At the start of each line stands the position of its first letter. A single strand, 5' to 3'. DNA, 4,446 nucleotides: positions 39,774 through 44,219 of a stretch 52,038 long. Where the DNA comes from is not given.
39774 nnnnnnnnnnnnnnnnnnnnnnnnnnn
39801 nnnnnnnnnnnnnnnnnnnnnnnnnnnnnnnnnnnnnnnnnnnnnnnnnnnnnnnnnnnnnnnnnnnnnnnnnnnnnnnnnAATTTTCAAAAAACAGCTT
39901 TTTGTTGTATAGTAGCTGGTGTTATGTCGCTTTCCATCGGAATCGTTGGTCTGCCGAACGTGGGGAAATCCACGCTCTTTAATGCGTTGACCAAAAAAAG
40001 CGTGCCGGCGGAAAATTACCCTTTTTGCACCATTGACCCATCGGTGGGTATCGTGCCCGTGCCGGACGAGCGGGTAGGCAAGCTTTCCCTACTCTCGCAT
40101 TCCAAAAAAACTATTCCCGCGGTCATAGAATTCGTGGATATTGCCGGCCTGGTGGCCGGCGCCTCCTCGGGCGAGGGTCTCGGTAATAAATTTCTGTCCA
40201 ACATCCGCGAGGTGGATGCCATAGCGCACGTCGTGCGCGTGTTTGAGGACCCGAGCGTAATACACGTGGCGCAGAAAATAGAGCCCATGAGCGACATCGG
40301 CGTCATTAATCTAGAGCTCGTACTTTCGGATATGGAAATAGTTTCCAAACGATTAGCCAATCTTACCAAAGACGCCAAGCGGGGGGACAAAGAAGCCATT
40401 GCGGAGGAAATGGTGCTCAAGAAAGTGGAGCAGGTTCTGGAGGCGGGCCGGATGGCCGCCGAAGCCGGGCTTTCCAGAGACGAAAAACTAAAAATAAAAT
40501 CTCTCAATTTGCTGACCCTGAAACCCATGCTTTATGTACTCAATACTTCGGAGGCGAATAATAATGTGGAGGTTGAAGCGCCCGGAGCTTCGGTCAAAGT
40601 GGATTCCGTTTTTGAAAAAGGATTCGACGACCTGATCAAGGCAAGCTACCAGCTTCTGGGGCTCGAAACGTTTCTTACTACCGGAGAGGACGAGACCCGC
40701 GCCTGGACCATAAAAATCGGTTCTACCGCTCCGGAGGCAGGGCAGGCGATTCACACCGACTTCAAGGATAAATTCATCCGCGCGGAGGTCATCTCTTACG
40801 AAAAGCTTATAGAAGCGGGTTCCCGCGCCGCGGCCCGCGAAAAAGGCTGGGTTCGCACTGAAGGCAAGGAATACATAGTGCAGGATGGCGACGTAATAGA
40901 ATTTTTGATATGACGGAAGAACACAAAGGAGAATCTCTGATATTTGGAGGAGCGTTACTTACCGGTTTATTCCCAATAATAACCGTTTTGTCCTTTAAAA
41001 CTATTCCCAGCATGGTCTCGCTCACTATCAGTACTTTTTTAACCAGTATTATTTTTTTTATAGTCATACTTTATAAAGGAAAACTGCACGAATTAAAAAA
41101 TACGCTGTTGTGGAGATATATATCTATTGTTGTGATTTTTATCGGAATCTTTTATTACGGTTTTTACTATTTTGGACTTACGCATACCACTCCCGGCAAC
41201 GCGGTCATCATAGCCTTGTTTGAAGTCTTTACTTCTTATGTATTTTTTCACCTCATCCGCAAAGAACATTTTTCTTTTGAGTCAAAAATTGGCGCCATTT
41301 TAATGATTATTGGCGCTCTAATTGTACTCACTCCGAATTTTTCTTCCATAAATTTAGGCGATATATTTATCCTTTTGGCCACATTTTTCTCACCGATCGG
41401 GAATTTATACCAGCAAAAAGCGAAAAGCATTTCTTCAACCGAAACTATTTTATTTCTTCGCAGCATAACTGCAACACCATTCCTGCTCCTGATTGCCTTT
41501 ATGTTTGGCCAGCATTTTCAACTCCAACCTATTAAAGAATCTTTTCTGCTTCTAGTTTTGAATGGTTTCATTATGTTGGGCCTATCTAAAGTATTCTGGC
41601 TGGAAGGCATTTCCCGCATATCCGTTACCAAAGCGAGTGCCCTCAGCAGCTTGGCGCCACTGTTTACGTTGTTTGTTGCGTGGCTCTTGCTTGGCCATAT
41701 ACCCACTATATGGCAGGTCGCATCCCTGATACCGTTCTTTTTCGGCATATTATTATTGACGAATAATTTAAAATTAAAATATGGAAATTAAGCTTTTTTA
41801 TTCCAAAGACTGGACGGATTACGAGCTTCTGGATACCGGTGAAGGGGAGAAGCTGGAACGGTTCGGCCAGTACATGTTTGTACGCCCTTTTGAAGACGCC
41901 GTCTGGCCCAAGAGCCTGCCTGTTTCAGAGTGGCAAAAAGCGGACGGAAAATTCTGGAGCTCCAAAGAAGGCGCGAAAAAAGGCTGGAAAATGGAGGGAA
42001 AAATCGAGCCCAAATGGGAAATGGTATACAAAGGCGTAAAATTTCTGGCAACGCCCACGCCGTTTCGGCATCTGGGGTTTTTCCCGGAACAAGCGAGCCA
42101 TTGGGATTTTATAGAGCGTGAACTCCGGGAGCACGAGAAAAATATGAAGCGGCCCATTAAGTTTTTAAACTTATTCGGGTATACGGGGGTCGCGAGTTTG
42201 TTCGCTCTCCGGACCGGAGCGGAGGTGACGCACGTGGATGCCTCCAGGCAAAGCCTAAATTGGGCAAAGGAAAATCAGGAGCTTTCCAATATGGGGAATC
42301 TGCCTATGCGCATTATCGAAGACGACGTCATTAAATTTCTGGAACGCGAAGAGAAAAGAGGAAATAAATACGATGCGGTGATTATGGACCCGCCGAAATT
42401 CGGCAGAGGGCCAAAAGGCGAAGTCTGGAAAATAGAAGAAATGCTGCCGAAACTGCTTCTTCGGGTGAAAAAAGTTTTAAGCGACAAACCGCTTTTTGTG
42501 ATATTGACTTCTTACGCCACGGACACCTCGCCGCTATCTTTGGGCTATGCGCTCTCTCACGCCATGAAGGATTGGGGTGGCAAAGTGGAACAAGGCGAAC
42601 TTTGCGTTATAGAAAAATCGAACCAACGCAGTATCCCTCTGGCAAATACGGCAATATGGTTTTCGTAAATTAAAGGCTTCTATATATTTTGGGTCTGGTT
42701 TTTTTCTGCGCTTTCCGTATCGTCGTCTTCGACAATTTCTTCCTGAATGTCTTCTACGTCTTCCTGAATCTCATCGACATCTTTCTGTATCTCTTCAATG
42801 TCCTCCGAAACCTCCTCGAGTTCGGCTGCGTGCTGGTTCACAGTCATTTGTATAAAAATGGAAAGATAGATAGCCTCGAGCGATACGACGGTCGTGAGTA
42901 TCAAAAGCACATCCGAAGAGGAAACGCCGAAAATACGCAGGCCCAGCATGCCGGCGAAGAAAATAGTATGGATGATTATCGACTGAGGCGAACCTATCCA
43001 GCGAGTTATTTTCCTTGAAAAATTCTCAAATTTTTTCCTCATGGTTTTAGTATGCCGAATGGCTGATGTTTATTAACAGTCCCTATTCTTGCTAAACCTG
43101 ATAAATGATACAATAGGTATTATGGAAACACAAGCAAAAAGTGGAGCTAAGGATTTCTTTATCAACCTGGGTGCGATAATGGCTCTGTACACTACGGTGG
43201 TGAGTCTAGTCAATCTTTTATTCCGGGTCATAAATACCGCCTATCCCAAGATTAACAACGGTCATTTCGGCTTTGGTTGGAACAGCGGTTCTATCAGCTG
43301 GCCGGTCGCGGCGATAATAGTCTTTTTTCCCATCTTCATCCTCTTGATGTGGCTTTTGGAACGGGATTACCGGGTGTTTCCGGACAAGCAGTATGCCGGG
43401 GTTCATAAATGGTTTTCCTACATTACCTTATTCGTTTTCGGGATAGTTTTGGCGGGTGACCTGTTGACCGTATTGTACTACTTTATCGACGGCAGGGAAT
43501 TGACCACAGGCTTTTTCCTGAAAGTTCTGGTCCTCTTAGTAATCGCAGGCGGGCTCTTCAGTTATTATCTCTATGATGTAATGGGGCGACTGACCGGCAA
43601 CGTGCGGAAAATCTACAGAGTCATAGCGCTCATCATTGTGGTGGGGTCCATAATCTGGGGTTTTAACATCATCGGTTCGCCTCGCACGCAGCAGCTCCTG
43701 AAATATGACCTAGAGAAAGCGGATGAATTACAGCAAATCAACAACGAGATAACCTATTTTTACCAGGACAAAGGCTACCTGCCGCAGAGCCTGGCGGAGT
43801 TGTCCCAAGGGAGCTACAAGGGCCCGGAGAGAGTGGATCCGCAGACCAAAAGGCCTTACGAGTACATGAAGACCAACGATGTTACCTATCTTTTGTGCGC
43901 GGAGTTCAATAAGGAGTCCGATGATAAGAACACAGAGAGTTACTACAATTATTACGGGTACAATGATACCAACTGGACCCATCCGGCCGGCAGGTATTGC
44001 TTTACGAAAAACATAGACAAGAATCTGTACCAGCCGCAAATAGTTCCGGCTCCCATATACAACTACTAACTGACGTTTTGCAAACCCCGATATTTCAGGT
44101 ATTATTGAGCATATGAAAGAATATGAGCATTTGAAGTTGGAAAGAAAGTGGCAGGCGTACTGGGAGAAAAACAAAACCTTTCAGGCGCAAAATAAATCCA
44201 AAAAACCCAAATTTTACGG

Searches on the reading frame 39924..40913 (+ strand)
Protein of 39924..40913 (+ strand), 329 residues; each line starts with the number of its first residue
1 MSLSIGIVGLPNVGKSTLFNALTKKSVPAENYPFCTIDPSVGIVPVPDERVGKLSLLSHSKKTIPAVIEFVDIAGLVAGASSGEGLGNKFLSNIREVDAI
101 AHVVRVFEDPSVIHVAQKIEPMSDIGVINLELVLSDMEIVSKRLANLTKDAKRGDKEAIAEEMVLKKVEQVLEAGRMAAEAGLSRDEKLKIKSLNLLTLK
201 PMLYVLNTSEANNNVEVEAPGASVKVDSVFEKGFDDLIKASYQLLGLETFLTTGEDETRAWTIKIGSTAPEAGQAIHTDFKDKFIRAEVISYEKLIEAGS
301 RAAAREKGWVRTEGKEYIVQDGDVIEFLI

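Call 47: search_protein_families(library=pfam, proteins=[window:39924-40913:+], max_evalue=0.0001)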
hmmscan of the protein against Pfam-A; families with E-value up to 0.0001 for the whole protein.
window:39924-40913:+ (329 aa): 3 families
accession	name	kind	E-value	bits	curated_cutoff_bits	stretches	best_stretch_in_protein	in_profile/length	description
PF06071.19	YchF-GTPase_C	-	5.9e-34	116.5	27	1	247-328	1-82/84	Protein of unknown function (DUF933)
PF01926.29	MMR_HSR1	-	4e-22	78.9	21.9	1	5-109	2-87/113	50S ribosome-binding GTPase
PF02421.24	FeoB_N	-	1.5e-07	31.6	27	1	5-45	3-43/156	Ferrous iron transport protein B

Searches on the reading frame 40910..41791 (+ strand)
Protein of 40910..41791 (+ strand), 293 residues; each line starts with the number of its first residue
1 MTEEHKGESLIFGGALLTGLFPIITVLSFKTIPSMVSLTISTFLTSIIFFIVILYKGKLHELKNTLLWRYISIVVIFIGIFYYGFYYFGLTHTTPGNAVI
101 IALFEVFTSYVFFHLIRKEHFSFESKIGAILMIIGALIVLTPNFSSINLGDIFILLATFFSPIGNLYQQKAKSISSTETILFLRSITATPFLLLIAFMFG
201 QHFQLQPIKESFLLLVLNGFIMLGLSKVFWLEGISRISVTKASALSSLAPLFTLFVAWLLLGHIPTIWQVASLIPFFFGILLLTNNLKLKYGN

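Call 47: search_protein_families(library=pfam, proteins=[window:40910-41791:+], max_evalue=0.0001)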
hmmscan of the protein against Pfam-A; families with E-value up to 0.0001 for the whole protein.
window:40910-41791:+ (293 aa): 1 family
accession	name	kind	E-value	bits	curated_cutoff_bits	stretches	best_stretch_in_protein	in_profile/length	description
PF00892.27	EamA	-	1.3e-34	119.8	28.2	2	149-284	2-134/135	EamA-like transporter family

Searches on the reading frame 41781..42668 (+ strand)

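Call 47: search_protein_families(library=pfam, proteins=[window:41781-42668:+], max_evalue=0.0001)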
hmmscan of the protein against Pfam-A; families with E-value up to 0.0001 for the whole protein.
window:41781-42668:+ (295 aa): 2 families
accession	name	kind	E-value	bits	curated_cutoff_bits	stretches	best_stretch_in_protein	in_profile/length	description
PF10672.15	Methyltrans_SAM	-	1.2e-09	38.3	27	1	73-229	80-231/286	S-adenosylmethionine-dependent methyltransferase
PF03602.21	Cons_hypoth95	-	1.4e-06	28.5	24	1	126-205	43-122/182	Conserved hypothetical protein 95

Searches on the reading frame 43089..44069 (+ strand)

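Call 47: search_protein_families(library=pfam, proteins=[window:43089-44069:+], max_evalue=0.0001)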
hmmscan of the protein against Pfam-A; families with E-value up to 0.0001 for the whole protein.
window:43089-44069:+ (326 aa): 1 family
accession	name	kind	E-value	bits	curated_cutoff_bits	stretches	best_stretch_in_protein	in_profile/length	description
PF18920.5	DUF5671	-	3e-18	66.4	28.4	1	23-156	2-128/132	Domain of unknown function (DUF5671)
